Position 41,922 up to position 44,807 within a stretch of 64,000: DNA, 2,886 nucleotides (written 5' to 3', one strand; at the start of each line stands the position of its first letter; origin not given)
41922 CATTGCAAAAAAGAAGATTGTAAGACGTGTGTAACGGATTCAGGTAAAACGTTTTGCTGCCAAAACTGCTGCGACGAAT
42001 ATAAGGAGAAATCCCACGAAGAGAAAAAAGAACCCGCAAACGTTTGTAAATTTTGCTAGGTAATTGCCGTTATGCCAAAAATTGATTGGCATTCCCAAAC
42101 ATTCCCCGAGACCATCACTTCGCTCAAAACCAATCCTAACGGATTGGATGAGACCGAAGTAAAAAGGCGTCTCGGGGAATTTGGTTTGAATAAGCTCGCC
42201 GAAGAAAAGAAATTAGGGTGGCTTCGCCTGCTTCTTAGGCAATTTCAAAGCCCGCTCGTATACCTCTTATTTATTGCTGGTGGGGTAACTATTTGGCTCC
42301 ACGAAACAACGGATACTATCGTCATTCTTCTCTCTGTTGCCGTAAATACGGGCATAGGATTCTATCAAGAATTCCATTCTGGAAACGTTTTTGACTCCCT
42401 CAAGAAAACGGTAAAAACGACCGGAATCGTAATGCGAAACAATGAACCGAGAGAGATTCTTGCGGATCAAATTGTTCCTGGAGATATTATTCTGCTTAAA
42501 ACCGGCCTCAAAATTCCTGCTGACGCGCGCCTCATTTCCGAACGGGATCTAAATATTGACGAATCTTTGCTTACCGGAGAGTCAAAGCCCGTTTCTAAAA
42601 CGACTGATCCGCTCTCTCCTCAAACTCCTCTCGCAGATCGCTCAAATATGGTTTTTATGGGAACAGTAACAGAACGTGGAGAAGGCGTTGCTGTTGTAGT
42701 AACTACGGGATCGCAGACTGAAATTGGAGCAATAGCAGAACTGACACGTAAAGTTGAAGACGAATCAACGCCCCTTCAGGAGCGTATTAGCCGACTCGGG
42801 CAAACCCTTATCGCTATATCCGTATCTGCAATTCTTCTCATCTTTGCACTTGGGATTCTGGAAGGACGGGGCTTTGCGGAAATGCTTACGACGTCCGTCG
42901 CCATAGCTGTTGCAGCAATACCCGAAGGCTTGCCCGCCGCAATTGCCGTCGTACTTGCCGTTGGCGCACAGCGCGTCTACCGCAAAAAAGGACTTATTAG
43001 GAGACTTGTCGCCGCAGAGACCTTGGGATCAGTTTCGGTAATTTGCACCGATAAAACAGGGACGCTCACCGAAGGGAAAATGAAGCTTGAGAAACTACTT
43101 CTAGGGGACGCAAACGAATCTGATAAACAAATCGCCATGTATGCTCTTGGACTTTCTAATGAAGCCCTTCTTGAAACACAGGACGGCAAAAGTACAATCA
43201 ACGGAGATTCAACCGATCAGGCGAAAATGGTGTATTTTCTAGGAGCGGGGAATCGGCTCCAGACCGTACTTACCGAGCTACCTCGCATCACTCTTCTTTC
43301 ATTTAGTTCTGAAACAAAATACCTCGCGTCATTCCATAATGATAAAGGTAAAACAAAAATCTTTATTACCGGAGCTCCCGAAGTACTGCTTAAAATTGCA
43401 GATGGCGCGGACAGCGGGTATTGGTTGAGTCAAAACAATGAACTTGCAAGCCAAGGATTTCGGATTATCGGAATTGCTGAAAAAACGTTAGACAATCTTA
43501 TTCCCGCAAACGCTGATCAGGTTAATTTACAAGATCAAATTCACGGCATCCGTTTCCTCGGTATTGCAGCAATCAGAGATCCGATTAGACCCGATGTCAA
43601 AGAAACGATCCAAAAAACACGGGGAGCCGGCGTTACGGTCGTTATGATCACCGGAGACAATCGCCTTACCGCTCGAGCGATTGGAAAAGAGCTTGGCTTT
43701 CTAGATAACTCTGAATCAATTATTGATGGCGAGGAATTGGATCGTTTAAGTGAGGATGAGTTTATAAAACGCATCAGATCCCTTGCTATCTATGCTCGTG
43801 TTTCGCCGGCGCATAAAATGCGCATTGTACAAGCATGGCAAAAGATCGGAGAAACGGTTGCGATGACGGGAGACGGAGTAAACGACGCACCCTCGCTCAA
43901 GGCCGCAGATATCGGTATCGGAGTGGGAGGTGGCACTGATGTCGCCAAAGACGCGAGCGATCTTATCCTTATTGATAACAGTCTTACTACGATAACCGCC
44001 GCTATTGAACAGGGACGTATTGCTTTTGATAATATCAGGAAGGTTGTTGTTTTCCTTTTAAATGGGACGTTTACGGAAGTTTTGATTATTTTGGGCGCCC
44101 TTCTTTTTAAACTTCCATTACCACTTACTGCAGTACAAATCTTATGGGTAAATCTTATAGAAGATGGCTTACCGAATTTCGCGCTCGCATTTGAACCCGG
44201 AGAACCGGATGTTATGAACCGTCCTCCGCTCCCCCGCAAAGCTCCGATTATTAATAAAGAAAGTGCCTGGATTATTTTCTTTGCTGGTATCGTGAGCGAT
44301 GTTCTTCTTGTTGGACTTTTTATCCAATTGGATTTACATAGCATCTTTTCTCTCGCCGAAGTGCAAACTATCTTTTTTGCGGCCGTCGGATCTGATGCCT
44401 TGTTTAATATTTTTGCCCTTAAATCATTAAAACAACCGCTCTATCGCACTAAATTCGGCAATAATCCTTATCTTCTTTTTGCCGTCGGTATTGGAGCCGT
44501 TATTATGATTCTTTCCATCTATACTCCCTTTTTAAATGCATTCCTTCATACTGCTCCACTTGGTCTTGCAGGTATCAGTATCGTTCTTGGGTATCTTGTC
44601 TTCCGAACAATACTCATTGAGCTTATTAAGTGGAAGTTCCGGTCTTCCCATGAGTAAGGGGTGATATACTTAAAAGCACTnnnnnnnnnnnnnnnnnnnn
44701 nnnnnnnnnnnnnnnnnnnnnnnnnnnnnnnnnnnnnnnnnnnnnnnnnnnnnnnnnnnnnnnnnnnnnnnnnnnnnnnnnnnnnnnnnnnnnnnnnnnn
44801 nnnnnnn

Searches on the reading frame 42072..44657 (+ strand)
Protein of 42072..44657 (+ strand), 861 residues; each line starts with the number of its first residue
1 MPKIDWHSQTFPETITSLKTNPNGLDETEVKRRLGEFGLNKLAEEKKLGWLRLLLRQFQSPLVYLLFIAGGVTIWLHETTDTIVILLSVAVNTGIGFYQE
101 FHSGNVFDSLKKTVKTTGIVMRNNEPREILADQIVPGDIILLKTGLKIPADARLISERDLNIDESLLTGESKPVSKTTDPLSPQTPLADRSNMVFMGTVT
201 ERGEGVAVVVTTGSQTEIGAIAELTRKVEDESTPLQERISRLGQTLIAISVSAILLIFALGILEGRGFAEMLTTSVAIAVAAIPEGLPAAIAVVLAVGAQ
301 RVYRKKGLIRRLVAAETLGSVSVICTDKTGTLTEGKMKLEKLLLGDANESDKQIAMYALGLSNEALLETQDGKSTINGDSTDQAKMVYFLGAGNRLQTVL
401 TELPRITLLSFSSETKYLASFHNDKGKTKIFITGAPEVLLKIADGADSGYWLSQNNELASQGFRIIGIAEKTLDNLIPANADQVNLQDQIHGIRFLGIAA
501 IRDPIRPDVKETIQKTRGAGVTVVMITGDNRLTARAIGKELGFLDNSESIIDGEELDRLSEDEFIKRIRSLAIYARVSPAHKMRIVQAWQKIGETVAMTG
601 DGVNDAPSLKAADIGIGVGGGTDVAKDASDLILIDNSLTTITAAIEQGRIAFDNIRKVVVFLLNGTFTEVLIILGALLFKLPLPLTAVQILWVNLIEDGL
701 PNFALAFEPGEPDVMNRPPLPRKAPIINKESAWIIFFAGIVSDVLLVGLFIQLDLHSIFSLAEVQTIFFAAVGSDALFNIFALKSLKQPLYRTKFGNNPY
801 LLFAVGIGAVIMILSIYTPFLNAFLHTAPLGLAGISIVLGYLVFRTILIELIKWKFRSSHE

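Call 24: find_encoding_contigs(protein=window:42072-44657:+, flank=10000, max_places=6)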
Protein window:42072-44657:+ (861 aa): 6 contigs read that carry it; 2 places shown.
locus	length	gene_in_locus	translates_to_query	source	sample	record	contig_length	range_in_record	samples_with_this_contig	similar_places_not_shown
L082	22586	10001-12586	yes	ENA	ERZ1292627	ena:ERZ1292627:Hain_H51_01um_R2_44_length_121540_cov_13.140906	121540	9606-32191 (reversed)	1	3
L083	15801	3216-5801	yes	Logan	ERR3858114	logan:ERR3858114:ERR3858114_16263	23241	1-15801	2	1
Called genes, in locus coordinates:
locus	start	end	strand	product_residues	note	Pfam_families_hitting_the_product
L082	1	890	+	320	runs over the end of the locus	PF01018:GTP1_OBG, PF01926:MMR_HSR1, PF02421:FeoB_N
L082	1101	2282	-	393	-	PF03952:Enolase_N, PF00113:Enolase_C, PF13378:MR_MLE_C (weak)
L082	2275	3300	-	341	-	PF00389:2-Hacid_dh, PF02826:2-Hacid_dh_C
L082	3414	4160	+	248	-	PF13462:Thioredoxin_4, PF01323:DSBA, PF13743:Thioredoxin_5 (weak)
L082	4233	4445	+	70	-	PF18893:DUF5652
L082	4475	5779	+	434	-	PF00342:PGI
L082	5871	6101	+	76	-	PF04070:DUF378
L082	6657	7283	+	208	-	PF00730:HhH-GPD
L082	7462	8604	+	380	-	PF01702:TGT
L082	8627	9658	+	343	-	PF01594:AI-2E_transport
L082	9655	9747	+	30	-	-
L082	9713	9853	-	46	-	-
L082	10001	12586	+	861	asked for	PF00690:Cation_ATPase_N, PF00122:E1-E2_ATPase, PF00702:Hydrolase, PF13246:Cation_ATPase, PF12710:HAD (weak), PF00689:Cation_ATPase_C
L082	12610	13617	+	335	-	PF00571:CBS (weak), PF01769:MgtE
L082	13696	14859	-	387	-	PF00091:Tubulin, PF12327:FtsZ_C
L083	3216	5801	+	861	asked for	PF00690:Cation_ATPase_N, PF00122:E1-E2_ATPase, PF00702:Hydrolase, PF13246:Cation_ATPase, PF12710:HAD (weak), PF00689:Cation_ATPase_C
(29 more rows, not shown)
